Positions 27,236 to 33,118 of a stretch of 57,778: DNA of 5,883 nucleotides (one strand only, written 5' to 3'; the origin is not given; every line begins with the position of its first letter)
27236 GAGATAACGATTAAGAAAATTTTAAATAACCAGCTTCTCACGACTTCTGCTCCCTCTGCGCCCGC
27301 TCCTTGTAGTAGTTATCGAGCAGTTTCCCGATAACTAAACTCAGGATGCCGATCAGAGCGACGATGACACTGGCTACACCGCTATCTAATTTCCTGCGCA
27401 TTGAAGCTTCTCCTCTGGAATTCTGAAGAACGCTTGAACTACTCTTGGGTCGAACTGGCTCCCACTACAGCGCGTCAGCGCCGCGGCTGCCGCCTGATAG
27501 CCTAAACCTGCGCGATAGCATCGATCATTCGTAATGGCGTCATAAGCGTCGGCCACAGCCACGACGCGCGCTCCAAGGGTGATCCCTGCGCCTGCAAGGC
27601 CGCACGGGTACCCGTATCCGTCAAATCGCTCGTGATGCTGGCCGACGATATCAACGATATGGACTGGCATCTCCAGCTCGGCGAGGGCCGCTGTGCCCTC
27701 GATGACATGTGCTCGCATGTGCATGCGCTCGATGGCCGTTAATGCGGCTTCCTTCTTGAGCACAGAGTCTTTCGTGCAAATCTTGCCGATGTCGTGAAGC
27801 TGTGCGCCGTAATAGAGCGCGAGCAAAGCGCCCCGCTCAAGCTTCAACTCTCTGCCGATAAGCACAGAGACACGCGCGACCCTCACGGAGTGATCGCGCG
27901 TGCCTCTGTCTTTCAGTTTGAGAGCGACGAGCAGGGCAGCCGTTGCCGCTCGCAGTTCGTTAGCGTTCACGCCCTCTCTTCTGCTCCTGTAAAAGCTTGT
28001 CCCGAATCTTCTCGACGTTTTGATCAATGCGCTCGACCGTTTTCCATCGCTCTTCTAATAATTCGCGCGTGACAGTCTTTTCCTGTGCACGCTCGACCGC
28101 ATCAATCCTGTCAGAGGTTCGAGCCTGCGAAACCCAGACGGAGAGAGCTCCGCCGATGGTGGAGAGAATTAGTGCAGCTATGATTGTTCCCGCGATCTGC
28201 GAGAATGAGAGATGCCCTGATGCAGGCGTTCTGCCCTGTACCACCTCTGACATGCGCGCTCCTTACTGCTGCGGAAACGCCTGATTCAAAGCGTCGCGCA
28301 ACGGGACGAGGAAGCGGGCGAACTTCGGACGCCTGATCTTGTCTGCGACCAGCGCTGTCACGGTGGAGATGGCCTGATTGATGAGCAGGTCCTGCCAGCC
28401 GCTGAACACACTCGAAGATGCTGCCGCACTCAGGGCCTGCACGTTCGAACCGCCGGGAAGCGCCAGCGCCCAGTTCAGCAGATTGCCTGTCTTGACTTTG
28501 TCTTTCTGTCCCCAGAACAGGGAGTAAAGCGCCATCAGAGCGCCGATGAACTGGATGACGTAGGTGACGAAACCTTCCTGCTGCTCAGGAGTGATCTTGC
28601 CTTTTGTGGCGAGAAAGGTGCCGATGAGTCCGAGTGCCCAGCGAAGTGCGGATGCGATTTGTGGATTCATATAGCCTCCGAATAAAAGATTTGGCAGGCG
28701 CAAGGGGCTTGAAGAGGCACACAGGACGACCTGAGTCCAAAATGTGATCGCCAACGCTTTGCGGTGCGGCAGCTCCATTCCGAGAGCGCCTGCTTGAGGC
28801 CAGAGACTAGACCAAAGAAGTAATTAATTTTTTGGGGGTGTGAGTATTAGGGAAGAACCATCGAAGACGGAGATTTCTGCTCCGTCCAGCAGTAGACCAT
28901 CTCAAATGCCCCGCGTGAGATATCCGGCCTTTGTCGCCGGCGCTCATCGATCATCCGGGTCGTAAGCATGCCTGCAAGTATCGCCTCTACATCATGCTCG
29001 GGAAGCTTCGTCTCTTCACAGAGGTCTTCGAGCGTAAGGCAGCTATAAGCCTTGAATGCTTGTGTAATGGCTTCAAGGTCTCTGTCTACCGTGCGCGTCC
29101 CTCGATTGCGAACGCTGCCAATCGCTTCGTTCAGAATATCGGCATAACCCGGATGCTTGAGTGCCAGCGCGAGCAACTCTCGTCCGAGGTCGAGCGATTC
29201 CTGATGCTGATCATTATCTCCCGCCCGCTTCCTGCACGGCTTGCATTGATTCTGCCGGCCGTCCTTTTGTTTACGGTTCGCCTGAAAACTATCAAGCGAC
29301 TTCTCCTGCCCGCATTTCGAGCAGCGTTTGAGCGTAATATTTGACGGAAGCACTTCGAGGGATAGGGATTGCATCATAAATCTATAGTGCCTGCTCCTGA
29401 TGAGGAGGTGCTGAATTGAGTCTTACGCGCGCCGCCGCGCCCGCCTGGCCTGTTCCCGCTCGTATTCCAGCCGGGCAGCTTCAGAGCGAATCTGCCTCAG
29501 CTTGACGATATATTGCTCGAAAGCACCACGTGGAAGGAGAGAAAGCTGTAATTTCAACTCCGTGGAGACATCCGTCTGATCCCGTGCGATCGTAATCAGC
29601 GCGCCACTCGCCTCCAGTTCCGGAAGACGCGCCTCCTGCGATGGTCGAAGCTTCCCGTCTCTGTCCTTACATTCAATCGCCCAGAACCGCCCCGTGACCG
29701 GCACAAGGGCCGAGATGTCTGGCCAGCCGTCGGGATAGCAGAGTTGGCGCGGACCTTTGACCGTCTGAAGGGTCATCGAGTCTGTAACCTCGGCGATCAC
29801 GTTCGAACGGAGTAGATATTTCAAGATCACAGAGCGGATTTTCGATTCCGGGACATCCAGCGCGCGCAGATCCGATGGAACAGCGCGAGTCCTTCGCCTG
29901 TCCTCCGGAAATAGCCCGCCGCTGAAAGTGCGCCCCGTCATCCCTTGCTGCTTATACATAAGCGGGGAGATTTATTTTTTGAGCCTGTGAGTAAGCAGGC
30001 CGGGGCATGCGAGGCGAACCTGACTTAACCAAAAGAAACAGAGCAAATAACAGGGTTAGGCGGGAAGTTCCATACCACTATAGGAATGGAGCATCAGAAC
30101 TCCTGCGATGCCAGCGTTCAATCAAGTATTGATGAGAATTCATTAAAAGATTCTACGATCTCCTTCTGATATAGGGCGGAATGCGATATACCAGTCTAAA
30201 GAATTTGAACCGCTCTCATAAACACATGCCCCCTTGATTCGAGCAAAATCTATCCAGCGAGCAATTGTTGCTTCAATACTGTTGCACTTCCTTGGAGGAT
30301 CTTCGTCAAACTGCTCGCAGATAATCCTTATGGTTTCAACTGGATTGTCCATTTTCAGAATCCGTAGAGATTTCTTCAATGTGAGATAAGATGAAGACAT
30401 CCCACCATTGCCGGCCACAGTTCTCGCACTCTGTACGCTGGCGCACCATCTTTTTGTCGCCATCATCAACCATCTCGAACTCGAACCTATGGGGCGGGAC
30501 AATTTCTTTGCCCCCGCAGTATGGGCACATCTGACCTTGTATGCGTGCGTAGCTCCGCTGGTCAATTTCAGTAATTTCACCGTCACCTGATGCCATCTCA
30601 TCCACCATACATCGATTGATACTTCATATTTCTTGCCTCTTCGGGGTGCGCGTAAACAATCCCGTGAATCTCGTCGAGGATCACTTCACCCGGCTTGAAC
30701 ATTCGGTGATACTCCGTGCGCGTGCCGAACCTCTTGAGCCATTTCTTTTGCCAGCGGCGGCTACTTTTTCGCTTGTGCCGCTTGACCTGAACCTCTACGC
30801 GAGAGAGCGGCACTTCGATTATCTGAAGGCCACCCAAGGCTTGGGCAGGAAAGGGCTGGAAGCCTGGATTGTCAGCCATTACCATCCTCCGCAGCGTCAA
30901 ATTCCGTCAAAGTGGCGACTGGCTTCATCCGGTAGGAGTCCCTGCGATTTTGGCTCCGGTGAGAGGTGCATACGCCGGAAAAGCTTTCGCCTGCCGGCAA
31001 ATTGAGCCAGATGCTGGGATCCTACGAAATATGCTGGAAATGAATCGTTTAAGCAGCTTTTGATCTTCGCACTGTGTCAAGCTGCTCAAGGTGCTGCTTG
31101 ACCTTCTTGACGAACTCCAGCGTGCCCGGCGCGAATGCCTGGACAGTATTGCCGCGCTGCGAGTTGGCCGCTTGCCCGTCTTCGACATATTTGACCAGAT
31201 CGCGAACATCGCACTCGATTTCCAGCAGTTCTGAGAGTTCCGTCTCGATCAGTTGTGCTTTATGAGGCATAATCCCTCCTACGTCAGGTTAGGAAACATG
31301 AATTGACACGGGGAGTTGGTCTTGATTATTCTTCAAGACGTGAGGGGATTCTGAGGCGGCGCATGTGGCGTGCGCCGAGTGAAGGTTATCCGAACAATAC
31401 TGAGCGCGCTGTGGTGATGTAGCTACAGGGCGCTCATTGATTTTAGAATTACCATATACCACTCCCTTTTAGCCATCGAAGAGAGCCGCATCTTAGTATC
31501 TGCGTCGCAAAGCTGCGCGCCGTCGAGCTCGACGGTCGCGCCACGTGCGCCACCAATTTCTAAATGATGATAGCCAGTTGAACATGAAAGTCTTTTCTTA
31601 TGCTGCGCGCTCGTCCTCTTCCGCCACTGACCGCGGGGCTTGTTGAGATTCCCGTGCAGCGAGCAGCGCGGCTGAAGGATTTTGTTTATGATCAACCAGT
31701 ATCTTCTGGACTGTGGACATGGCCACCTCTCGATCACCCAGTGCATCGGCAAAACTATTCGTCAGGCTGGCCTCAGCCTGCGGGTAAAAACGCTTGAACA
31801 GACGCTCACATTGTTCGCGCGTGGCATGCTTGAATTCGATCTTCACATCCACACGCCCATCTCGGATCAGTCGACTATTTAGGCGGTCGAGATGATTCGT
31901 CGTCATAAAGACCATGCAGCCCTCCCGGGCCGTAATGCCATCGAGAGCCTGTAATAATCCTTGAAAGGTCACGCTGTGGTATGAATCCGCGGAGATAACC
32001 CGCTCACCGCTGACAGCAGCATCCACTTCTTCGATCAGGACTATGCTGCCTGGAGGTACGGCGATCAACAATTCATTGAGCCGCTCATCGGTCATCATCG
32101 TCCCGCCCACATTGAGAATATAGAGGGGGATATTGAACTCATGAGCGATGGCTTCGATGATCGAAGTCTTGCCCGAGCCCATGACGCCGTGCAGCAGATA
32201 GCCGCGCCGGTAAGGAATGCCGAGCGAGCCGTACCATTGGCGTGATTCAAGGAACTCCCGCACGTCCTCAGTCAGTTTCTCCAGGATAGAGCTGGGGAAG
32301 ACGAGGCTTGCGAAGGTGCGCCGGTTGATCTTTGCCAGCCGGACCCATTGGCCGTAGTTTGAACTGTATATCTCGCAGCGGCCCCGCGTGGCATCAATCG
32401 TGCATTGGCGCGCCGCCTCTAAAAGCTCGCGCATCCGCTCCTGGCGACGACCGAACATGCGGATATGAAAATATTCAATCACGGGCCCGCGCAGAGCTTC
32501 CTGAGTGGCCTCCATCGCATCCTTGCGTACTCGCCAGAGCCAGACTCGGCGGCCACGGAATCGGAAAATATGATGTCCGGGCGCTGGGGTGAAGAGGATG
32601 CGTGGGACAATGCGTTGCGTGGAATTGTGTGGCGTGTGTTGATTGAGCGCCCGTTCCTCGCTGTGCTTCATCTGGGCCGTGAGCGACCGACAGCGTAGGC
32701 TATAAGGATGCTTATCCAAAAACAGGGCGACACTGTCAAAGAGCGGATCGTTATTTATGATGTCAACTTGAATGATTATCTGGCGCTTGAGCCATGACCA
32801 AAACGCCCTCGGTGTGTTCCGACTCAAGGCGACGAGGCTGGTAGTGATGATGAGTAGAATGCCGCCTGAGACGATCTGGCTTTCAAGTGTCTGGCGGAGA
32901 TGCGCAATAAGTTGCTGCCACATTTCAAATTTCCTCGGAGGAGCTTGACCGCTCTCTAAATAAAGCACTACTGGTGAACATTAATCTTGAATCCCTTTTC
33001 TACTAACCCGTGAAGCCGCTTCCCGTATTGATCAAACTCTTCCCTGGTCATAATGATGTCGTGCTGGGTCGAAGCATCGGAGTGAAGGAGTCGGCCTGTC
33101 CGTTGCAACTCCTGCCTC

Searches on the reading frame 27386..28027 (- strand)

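Call 34: search_protein_families(library=pfam, proteins=[window:27386-28027:-], max_evalue=0.001)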
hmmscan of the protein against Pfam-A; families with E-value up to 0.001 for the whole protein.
window:27386-28027:- (213 aa): 3 families
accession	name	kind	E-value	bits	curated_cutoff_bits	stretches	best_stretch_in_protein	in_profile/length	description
PF13487.12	HD_5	-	2.6e-28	99.3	27.2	1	36-196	7-170/170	HD domain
PF01966.28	HD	-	1e-16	61.7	22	1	45-164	3-115/116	HD domain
PF08668.18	HDOD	-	0.00083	19.3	22.9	0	41-133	93-195/196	HDOD domain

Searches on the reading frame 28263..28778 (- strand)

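Call 34: search_protein_families(library=pfam, proteins=[window:28263-28778:-], max_evalue=0.001)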
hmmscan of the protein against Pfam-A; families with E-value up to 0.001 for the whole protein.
window:28263-28778:- (171 aa): 1 family
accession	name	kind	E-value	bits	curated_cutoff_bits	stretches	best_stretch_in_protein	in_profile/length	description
PF23987.1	Phage_holin_10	-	8.3e-10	39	27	1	38-91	1-47/52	Bacteriophage holin Pam3 gp28 family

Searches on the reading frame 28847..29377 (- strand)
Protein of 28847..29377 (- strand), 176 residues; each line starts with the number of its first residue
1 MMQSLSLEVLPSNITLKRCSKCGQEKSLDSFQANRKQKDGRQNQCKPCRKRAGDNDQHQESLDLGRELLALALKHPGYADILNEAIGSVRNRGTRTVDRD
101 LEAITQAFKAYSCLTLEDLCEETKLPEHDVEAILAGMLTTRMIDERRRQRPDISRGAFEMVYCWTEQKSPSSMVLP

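Call 34: search_protein_families(library=pfam, proteins=[window:28847-29377:-], max_evalue=0.001)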
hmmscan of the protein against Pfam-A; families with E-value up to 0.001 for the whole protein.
window:28847-29377:- (176 aa): 1 family
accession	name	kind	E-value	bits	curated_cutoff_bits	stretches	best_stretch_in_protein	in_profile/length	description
PF01399.33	PCI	-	1.9e-05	25.2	22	1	102-143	28-69/84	PCI domain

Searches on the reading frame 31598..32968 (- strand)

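Call 7: search_protein_families(library=pfam, proteins=[window:31598-32968:-], max_evalue=0.001)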
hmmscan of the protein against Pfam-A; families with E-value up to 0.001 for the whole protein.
window:31598-32968:- (456 aa): 3 families
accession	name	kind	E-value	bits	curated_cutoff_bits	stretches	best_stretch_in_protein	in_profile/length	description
PF08740.16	BCS1_N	-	3.5e-24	86.2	28.1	1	44-221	3-181/182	BCS1 N terminal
PF00004.35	AAA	-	5e-21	76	21.2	1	257-380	1-130/131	ATPase family associated with various cellular activities (AAA)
PF25426.1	AAA_lid_BCS1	-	3.6e-10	40.1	27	1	384-437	1-57/60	Mitochondrial chaperone BCS1-like, ATPase lid domain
